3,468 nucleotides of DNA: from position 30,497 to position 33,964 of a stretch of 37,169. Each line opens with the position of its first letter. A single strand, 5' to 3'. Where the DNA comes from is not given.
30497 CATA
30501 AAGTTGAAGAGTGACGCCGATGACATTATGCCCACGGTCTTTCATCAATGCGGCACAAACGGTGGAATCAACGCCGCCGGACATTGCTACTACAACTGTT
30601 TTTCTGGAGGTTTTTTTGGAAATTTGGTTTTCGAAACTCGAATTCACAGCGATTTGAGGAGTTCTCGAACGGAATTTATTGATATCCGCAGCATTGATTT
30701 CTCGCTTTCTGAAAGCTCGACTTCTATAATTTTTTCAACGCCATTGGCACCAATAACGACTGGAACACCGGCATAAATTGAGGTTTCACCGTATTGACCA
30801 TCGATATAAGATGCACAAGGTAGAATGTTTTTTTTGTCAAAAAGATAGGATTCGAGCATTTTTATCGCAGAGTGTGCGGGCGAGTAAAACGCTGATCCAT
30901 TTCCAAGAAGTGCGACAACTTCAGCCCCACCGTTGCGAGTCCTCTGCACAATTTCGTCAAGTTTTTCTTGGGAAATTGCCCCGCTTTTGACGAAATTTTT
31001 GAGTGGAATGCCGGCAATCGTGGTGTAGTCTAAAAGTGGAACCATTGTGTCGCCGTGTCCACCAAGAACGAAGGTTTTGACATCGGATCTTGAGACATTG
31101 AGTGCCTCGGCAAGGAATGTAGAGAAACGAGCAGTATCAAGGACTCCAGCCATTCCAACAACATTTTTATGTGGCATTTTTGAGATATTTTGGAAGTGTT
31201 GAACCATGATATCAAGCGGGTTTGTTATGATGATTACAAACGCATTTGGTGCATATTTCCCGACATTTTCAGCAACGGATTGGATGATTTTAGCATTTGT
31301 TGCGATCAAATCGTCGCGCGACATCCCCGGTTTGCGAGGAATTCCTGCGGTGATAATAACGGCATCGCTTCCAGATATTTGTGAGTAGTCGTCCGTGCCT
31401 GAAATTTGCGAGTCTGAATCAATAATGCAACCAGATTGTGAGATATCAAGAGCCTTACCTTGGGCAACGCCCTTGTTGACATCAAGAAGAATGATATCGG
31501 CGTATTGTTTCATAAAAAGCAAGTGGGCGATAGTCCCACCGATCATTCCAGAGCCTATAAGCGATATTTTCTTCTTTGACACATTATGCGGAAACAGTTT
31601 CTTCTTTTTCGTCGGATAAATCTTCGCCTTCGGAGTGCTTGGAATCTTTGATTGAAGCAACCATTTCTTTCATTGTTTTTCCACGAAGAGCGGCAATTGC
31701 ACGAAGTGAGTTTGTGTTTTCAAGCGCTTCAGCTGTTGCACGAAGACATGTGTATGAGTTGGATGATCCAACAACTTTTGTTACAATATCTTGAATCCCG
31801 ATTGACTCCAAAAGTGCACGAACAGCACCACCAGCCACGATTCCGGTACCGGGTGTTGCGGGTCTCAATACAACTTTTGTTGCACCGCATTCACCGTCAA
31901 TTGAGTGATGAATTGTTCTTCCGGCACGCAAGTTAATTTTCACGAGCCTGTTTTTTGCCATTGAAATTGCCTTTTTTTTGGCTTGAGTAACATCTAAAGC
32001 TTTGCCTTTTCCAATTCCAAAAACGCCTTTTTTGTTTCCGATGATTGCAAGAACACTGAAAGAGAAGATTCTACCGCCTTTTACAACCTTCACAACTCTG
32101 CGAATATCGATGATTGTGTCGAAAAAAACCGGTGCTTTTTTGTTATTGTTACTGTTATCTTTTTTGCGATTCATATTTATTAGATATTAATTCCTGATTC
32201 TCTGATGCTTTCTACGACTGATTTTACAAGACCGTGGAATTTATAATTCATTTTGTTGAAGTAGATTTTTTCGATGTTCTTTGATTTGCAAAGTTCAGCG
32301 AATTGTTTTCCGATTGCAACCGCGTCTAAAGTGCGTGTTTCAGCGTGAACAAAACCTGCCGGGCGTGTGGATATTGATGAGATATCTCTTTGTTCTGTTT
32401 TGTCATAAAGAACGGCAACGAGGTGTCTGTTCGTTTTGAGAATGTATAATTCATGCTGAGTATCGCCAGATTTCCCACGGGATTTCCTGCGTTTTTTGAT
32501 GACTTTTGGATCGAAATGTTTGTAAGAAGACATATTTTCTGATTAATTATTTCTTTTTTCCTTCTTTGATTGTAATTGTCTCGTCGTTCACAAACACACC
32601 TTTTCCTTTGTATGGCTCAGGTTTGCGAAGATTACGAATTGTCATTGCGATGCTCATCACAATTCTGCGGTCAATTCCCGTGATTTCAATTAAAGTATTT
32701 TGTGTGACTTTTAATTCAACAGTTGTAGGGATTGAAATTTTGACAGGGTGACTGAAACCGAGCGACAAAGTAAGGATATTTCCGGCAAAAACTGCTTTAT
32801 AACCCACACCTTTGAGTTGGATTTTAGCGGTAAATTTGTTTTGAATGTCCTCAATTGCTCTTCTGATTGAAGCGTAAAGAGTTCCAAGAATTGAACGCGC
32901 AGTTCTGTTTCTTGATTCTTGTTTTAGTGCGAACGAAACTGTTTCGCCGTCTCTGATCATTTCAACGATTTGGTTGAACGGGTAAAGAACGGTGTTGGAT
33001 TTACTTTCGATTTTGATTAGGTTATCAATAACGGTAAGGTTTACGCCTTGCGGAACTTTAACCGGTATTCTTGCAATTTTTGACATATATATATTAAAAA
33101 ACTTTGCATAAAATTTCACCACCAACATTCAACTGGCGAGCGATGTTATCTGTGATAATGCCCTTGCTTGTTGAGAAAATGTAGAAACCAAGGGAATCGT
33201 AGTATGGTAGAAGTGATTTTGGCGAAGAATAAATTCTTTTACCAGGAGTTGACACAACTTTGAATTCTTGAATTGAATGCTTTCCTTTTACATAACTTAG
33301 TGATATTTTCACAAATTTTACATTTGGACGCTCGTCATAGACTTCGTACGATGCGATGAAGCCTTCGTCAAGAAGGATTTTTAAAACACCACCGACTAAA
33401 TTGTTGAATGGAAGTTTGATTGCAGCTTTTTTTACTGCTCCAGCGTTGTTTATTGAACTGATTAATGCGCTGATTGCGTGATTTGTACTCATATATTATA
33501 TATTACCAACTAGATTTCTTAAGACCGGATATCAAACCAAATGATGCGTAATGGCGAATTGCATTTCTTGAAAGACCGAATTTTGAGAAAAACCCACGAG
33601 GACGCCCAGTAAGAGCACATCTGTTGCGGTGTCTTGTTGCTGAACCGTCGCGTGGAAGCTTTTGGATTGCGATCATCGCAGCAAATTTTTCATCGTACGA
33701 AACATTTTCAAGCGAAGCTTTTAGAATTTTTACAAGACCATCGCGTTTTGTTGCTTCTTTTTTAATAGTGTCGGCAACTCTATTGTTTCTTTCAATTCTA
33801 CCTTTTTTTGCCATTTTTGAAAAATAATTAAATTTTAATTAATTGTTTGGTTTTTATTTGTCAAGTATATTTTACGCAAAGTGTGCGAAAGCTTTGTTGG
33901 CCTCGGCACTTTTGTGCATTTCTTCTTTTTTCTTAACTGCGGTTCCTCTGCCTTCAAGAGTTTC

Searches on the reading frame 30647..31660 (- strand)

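Call 13: search_protein_families(library=pfam, proteins=[window:30647-31660:-])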
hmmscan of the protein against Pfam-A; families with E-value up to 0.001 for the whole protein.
window:30647-31660:- (338 aa): 3 families
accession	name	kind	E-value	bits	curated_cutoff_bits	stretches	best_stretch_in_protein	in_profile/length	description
PF00056.29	Ldh_1_N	-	2e-41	141.8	27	1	31-169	2-141/141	lactate/malate dehydrogenase, NAD binding domain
PF02866.23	Ldh_1_C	-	1.3e-37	129.9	22.6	1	174-333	3-165/174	lactate/malate dehydrogenase, alpha/beta C-terminal domain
PF03721.20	UDPG_MGDP_dh_N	-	9.5e-05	22.5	27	1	30-145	1-119/187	UDP-glucose/GDP-mannose dehydrogenase family, NAD binding domain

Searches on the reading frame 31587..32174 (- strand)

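Call 13: search_protein_families(library=pfam, proteins=[window:31587-32174:-])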
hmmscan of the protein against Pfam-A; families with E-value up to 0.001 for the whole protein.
window:31587-32174:- (196 aa): 2 families
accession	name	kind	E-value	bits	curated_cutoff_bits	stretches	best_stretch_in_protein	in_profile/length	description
PF03719.21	Ribosomal_S5_C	-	6.6e-26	90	21.5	1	94-164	1-71/71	Ribosomal protein S5, C-terminal domain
PF00333.26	Ribosomal_S5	-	1.6e-21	76.6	27.1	1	19-81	3-65/65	Ribosomal protein S5, N-terminal domain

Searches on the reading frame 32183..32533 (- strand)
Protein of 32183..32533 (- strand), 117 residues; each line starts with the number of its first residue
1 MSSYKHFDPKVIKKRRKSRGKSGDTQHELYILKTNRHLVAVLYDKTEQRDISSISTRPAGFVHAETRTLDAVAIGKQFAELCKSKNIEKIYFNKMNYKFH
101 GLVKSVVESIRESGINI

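Call 13: search_protein_families(library=pfam, proteins=[window:32183-32533:-])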
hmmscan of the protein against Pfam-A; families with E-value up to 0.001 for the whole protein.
window:32183-32533:- (117 aa): 1 family
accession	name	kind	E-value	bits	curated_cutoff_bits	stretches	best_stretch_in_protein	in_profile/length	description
PF00861.27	Ribosomal_L18p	-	4.6e-18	66.1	27.8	1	13-117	7-116/116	Ribosomal L18 of archaea, bacteria, mitoch. and chloroplast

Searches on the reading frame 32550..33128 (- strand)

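Call 13: search_protein_families(library=pfam, proteins=[window:32550-33128:-])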
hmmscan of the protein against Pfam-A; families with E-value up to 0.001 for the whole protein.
window:32550-33128:- (193 aa): 1 family
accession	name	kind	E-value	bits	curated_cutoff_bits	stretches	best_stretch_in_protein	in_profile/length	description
PF00347.28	Ribosomal_L6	-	4.1e-19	69.6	27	1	107-178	2-77/80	Ribosomal protein L6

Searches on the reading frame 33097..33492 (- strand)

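Call 13: search_protein_families(library=pfam, proteins=[window:33097-33492:-])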
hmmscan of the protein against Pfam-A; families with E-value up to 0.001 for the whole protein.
window:33097-33492:- (132 aa): 1 family
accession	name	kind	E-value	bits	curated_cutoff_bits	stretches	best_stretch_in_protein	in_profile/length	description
PF00410.24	Ribosomal_S8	-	1.5e-32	112.6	24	1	7-132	3-126/126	Ribosomal protein S8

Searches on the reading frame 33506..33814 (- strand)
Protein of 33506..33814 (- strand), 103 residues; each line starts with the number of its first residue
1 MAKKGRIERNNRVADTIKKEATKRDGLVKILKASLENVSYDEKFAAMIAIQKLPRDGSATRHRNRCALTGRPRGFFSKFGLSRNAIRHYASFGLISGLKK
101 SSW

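Call 13: search_protein_families(library=pfam, proteins=[window:33506-33814:-])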
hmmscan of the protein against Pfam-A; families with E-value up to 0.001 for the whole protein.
window:33506-33814:- (103 aa): 1 family
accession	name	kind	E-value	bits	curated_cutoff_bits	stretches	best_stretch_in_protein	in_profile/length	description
PF00253.27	Ribosomal_S14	-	9.9e-22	76.9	27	1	50-102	2-54/54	Ribosomal protein S14p/S29e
